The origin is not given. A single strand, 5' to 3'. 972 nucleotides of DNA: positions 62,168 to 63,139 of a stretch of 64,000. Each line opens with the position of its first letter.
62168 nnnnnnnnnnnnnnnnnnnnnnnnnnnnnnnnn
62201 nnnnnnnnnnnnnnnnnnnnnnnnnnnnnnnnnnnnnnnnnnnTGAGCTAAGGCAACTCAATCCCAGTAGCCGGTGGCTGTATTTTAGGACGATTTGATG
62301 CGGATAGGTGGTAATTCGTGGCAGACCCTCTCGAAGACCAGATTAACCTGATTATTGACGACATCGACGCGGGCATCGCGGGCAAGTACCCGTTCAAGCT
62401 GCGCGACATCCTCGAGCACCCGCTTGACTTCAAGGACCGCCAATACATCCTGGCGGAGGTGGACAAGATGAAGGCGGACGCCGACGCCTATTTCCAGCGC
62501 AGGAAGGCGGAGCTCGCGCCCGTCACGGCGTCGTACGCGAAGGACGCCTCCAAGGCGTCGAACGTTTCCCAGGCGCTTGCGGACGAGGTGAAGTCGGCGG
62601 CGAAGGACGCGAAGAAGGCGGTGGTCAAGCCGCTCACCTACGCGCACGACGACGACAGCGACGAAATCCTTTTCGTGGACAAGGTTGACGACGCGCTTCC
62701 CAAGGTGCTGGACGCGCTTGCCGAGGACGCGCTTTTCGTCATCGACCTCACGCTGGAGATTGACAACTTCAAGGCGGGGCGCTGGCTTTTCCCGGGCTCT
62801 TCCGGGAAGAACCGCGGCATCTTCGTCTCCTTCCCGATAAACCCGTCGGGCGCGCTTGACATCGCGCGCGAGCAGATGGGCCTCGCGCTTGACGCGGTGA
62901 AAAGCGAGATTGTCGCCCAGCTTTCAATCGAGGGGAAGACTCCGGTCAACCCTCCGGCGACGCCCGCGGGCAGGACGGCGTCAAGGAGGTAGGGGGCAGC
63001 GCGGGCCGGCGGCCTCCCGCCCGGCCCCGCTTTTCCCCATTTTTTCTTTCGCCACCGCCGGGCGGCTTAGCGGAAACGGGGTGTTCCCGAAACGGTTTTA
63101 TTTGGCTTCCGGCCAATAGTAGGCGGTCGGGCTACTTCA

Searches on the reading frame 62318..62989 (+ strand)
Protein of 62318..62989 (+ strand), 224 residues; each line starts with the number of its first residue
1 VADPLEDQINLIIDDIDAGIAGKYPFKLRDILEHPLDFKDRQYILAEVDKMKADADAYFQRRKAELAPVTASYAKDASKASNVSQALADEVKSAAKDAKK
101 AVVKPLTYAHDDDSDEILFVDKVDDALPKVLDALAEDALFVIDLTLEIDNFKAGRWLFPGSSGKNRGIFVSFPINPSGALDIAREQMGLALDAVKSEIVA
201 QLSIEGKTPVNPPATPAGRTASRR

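Call 9: search_protein_families(library=pfam, proteins=[window:62318-62989:+], max_evalue=0.01)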
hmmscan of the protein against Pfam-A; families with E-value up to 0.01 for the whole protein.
window:62318-62989:+ (224 aa): 0 families

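Call 57: search_protein_families(library=ncbifam, proteins=[window:62318-62989:+], max_evalue=0.001)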
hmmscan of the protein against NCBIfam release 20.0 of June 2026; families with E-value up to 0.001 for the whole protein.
window:62318-62989:+ (224 aa): 0 families

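Call 68: find_homologous_proteins(query=window:62318-62989:+)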
Query window:62318-62989:+ (224 aa): 13 proteins with E <= 0.001 among 1052 candidates.
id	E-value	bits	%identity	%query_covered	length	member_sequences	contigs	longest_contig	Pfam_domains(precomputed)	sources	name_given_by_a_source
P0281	5.9e-134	462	96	100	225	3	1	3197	-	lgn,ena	-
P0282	2.9e-87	310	65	92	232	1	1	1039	-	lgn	-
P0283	5.3e-82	293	61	98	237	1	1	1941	-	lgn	-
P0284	1.6e-79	285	62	99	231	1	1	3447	-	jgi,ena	-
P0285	5.7e-79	283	62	95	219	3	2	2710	-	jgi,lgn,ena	-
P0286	2.7e-78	281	61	96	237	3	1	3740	-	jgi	-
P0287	4.7e-77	276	60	92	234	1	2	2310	-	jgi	jgi:hypothetical protein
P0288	2.0e-73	265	57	92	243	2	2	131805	-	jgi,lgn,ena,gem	-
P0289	5.0e-68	247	56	92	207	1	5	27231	-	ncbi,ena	-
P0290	2.4e-66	241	58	88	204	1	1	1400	-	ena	-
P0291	4.2e-66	241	54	93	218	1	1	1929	-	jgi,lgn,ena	-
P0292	6.3e-65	237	53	91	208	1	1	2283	-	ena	-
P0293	3.8e-63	231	52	91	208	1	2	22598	-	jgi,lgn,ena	-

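Call 69: search_solved_structures(query=window:62318-62989:+, max_evalue=1)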
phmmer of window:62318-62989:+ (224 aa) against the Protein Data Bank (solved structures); distinct sequences matched with E-value up to 1: 2.
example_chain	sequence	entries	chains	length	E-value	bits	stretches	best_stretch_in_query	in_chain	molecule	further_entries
9g8s_q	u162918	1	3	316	0.73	12.8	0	66-149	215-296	XkdQ-related protein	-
4rgp_A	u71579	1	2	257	0.94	12.4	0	28-110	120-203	Csm6_III-A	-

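Call 75: predict_structure(alignment_id=A4)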
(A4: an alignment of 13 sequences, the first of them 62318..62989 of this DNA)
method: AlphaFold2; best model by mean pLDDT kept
length: 224 residues; sequences in the alignment: 13
mean_pLDDT: 85.3   pTM: 0.66
mean pLDDT of the five models: 85.3, 83.4, 83.3, 81.6, 80.4
residues with pLDDT >= 90: 115; 70-90: 87; 50-70: 9; < 50: 13
segments of 3 or more residues with pLDDT < 50: 212-224
pLDDT, mean of each block of 10 residues (from residue 1): 75 91 90 89 89 93 88 91 94 96 81 81 87 93 91 92 88 88 92 92 76 40 33
secondary structure, 60 per line:
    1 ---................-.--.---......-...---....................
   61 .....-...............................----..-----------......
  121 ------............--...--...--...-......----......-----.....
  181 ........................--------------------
elements in order: H4-19 H28-33 H41-65 H67-97 E115-120 H127-137 E141-143 E146-148 E151-153 E155-160 E165-170 H176-204

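Call 77: fold_search(model_id=the predicted structure, library=pdb)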
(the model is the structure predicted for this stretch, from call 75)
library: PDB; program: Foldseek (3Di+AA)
matches with E <= 10: 732; with E <= 0.001: 0
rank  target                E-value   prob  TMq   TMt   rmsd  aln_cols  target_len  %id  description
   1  8t2v_B                5.1e-02  0.66  0.18  0.06  12.6       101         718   16  Cryo-EM Structures of Full-length Integrin alphaIIbbeta3 in Native Lipids (released 2023-07-26)
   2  3ey8_A                8.2e-02  0.66  0.17  0.26   8.0        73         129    8  Structure from the mobile metagenome of V. Pseudocholerae. VPC_CASS1 (released 2009-01-13)
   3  3ey8_B                8.7e-02  0.66  0.17  0.26   8.0        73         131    8  Structure from the mobile metagenome of V. Pseudocholerae. VPC_CASS1 (released 2009-01-13)
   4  6avr_B                1.1e-01  0.87  0.17  0.06   4.1        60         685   20  Human alpha-V beta-3 Integrin (intermediate conformation) in complex with the therapeutic antibody LM609 (released 2017-11-01)
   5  6cky_A                1.2e-01  0.38  0.16  0.23  10.5        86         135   13  Crystal structure of UcmS2 (released 2019-03-06)
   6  8xei_B                1.2e-01  0.85  0.17  0.06   4.2        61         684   20  Cryo-EM structure of integrin ITGAV/ITGB3 complex, conformation 1 (released 2024-12-18)
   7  6bxj                  1.3e-01  0.82  0.17  0.07   4.8        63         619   22  Structure of a single-chain beta3 integrin (released 2018-10-03)
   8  3itw_B                1.5e-01  0.47  0.18  0.28  10.4        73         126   10  Crystal structure of TioX from Micromonospora sp. ML1 (released 2010-02-16)
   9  6avq_B                1.6e-01  0.77  0.17  0.06   4.8        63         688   21  The Therapeutic Antibody LM609 Selectively Inhibits Ligand Binding to Human alpha-V beta-3 Integrin via Steric Hindran (released 2017-11-01)
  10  1f9z_A                1.6e-01  0.66  0.18  0.28   6.1        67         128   12  CRYSTAL STRUCTURE OF THE NI(II)-BOUND GLYOXALASE I FROM ESCHERICHIA COLI (released 2000-09-20)
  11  3ey7_B                1.7e-01  0.57  0.17  0.26   6.8        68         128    9  Structure from the mobile metagenome of V. Cholerae. Integron cassette protein VCH_CASS1 (released 2009-01-13)
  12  1imu_MODEL_1_A        1.7e-01  0.18  0.14  0.25  22.2       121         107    8  Solution Structure of HI0257, a Ribosome Binding Protein (released 2001-10-03)
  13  1npb_A                2.0e-01  0.41  0.18  0.26   7.7        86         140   13  Crystal structure of the fosfomycin resistance protein from transposon Tn2921 (released 2004-03-02)
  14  4o02_B                2.2e-01  0.44  0.18  0.07  10.5        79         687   16  AlphaVBeta3 integrin in complex with monoclonal antibody FAB fragment. (released 2014-04-02)
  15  5tpj                  2.3e-01  0.20  0.17  0.28  14.0       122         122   10  Crystal structure of a de novo designed protein with curved beta-sheet (released 2017-01-25)
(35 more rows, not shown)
